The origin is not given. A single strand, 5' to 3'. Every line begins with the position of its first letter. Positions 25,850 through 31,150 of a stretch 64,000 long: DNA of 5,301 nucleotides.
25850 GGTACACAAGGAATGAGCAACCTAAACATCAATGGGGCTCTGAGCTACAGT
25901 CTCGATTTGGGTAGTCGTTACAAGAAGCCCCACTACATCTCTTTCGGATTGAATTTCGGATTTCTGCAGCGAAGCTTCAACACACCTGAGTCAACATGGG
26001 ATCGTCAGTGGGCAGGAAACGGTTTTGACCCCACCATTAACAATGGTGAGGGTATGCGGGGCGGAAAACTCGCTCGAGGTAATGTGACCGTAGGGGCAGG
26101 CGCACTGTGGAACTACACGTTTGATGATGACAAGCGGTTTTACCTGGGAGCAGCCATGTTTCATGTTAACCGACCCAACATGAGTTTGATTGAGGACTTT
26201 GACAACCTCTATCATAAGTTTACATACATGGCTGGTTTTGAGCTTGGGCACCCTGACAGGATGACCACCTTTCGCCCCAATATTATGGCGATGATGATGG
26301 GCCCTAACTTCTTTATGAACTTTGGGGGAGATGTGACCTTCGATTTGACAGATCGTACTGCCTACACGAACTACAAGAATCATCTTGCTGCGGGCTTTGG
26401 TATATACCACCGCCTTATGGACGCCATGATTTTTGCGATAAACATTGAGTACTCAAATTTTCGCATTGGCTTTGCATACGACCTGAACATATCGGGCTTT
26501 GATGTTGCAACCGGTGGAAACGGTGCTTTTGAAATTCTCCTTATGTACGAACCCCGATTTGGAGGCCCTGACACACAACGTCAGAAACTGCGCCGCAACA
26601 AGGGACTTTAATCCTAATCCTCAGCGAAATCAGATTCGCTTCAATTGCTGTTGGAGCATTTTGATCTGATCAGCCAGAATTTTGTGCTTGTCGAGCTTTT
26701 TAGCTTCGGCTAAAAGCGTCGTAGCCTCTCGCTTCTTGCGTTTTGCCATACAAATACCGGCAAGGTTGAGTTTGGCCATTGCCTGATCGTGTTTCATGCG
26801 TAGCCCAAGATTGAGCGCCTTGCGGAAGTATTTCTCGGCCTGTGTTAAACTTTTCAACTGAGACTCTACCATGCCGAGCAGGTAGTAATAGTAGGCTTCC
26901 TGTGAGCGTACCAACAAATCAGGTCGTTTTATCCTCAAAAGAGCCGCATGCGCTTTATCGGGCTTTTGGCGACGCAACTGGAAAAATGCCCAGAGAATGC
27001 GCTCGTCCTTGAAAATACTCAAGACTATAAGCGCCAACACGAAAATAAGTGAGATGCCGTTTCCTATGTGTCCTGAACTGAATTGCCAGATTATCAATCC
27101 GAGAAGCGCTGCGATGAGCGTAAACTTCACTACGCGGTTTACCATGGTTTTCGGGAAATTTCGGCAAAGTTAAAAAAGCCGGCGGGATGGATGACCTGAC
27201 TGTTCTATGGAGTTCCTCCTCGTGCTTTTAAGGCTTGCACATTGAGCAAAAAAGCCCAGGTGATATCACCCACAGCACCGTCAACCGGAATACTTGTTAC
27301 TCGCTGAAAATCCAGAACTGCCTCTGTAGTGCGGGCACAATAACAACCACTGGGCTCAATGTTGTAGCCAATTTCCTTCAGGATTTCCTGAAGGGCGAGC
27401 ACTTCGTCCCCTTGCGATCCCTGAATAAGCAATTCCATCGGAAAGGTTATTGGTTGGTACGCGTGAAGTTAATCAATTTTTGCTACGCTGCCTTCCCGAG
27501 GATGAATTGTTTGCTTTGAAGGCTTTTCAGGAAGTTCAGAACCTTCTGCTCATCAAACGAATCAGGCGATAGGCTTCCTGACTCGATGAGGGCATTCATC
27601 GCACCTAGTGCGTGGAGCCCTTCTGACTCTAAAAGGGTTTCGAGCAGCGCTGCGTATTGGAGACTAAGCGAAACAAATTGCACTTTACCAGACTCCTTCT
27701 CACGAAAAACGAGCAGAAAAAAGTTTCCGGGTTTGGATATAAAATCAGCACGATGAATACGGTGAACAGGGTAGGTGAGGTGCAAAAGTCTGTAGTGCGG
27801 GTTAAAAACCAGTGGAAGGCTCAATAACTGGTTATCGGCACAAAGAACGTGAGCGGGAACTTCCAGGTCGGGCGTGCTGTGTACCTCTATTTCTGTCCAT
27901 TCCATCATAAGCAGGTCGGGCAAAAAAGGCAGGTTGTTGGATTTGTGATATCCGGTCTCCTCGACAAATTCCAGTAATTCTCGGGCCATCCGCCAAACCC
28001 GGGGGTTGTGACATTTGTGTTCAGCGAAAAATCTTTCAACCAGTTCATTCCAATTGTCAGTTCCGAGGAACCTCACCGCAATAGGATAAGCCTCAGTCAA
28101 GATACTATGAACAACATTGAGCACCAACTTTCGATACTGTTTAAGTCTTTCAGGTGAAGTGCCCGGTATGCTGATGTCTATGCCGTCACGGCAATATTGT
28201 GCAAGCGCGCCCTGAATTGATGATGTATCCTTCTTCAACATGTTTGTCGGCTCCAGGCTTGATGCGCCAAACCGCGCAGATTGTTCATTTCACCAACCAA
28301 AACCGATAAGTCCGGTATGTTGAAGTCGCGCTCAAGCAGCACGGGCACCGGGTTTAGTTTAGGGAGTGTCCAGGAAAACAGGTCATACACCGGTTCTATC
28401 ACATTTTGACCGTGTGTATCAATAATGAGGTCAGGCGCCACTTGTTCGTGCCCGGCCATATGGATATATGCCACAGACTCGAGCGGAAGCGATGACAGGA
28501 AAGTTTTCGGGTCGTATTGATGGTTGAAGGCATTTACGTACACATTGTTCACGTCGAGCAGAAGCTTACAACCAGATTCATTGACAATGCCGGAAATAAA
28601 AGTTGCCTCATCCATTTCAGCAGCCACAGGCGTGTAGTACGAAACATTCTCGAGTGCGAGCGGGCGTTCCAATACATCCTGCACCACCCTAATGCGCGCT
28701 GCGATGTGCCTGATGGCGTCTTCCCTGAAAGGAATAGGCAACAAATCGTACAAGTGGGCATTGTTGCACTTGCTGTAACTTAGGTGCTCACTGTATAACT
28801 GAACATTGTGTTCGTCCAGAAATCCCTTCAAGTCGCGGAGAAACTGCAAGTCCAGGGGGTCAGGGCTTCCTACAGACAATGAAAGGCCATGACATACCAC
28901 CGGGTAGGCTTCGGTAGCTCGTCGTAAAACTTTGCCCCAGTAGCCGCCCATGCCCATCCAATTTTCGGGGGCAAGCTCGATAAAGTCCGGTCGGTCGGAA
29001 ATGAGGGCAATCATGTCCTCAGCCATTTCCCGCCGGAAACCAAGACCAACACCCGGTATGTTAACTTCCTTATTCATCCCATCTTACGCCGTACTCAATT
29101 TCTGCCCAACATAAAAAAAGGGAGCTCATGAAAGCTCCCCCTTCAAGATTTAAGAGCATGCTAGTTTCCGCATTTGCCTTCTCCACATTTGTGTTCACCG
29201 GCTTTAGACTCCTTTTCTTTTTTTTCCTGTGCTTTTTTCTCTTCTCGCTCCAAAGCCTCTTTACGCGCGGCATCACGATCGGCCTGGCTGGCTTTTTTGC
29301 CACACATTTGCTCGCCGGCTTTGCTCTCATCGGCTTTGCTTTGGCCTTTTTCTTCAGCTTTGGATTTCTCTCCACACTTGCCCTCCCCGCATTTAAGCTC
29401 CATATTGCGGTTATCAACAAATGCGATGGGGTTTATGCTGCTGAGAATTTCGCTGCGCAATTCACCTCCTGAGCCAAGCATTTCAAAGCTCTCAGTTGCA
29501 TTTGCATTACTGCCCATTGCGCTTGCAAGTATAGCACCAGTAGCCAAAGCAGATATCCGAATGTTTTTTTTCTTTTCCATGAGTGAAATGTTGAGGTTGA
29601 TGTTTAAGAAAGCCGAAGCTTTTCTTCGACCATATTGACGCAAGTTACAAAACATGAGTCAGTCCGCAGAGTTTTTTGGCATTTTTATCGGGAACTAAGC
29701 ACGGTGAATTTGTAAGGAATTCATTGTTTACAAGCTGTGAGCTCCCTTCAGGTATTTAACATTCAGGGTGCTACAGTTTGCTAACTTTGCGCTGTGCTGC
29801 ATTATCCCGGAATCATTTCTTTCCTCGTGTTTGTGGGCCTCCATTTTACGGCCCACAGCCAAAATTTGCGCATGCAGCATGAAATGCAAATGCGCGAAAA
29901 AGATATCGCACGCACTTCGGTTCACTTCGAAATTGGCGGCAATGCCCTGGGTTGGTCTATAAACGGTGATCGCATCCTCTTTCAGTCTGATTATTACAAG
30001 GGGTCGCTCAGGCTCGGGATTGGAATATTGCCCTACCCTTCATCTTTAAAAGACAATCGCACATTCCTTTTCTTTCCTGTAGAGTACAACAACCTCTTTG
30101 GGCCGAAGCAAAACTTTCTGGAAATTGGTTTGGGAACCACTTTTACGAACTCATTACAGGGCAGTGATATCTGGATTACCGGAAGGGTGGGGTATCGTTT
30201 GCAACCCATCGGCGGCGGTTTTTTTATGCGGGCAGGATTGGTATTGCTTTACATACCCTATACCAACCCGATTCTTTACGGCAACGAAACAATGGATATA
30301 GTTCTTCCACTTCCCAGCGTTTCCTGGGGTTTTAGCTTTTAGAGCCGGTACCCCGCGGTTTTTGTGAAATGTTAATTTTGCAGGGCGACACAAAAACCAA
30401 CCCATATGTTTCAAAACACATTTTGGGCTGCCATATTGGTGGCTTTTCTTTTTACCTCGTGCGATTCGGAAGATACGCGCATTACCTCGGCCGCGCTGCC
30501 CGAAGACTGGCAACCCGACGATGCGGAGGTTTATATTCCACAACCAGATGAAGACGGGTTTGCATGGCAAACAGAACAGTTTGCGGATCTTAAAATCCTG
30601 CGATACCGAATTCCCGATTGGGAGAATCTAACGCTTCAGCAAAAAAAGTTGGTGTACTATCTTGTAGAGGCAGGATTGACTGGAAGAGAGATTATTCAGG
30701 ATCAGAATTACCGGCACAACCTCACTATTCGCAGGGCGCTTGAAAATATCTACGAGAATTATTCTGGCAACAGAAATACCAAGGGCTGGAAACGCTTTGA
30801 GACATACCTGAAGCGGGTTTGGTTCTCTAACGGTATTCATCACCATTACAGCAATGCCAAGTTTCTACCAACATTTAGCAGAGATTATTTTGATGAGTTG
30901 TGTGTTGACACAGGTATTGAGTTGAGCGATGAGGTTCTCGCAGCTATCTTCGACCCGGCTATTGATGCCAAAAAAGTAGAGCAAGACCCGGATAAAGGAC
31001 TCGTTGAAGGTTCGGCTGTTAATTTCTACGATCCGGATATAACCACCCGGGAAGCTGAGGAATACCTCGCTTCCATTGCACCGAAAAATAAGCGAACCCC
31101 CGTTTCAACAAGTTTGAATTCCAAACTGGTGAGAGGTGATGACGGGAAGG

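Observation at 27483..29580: HvfABC/bufferin-type MNIO RiPP cluster with a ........-repeat secreted precursor in a Bacteroidota genome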

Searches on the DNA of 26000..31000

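Call 74: search_rna_families(source=window, start=26000, end=31000, threshold=evalue, max_evalue=0.1)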
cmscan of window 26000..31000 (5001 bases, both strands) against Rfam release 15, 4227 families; matches with E-value up to 0.1: 0.
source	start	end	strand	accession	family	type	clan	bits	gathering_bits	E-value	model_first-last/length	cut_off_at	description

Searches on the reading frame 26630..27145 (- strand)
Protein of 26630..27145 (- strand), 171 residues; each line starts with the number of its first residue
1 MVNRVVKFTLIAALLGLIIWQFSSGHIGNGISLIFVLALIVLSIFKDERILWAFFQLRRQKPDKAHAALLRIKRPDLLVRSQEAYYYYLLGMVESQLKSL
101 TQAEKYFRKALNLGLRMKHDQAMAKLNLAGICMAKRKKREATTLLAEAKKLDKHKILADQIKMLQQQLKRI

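Call 3: search_protein_families(library=pfam, proteins=[window:26630-27145:-], max_evalue=0.01)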
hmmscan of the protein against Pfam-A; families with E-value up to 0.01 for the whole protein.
window:26630-27145:- (171 aa): 6 families
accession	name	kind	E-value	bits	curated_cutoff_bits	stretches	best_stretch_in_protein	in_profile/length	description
PF07719.23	TPR_2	-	4.5e-05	23.7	27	1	84-113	1-30/34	Tetratricopeptide repeat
PF13181.12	TPR_8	-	0.00019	21.8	25.7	1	85-113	2-30/34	Tetratricopeptide repeat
PF22871.2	AimR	-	0.0007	19.3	26.7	1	53-109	238-293/309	AimR transcriptional regulator-like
PF13424.12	TPR_12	-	0.0013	19.3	30.1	1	87-151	6-74/77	Tetratricopeptide repeat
PF00515.34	TPR_1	-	0.0022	18.2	27.8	1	84-112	1-29/34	Tetratricopeptide repeat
PF13432.12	TPR_16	-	0.0094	16.8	32.7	0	57-111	8-58/65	Tetratricopeptide repeat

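Call 4: search_protein_families(library=ncbifam, proteins=[window:26630-27145:-], max_evalue=0.01)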
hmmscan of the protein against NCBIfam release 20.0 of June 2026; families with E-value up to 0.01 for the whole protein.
window:26630-27145:- (171 aa): 2 families
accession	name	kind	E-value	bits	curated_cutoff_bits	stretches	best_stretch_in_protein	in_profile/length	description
TIGR02917.1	PEP_TPR_lipo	equivalog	2.5e-05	22.4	312.2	1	53-153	268-360/899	XrtA/PEP-CTERM system TPR-repeat protein PrsT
NF053720.1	NsdA_fam_reg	subfamily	0.0091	15.5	75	0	65-148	307-394/432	NsdA family TPR-like regulatory protein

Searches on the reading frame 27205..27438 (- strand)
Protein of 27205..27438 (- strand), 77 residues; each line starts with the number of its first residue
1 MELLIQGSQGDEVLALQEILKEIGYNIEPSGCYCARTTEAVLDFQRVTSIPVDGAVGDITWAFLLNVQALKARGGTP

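Call 3: search_protein_families(library=pfam, proteins=[window:27205-27438:-], max_evalue=0.01)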
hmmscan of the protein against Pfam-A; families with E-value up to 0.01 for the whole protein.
window:27205-27438:- (77 aa): 2 families
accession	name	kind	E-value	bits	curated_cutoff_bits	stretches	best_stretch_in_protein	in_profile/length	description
PF01471.23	PG_binding_1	-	5e-13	49.5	23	1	9-64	1-57/57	Putative peptidoglycan binding domain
PF09374.15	PG_binding_3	-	0.00094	19.8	24.6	0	13-41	3-31/76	Predicted Peptidoglycan domain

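Call 4: search_protein_families(library=ncbifam, proteins=[window:27205-27438:-], max_evalue=0.01)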
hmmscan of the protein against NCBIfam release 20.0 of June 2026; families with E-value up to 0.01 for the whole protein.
window:27205-27438:- (77 aa): 5 families
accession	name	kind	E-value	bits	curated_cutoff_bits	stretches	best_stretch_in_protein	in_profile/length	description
TIGR02869.1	spore_SleB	equivalog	1.8e-09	37.8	236.5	1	4-64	7-68/201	spore cortex-lytic enzyme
NF052335.1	PdgHdaseHSB129560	equivalog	5.2e-09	35.9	500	1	6-65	202-262/330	peptidoglycan hydrolase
NF052336.1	PdgHdaseHSB100310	equivalog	3e-08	33.4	500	1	5-65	186-247/316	peptidoglycan hydrolase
NF052377.1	lmo1851_S41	exception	0.00022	20.1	725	1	6-64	386-445/468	lmo1851 family serine protease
NF004786.0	PRK06132.1-3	equivalog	0.00087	18.2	329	1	7-69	217-280/418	hypothetical protein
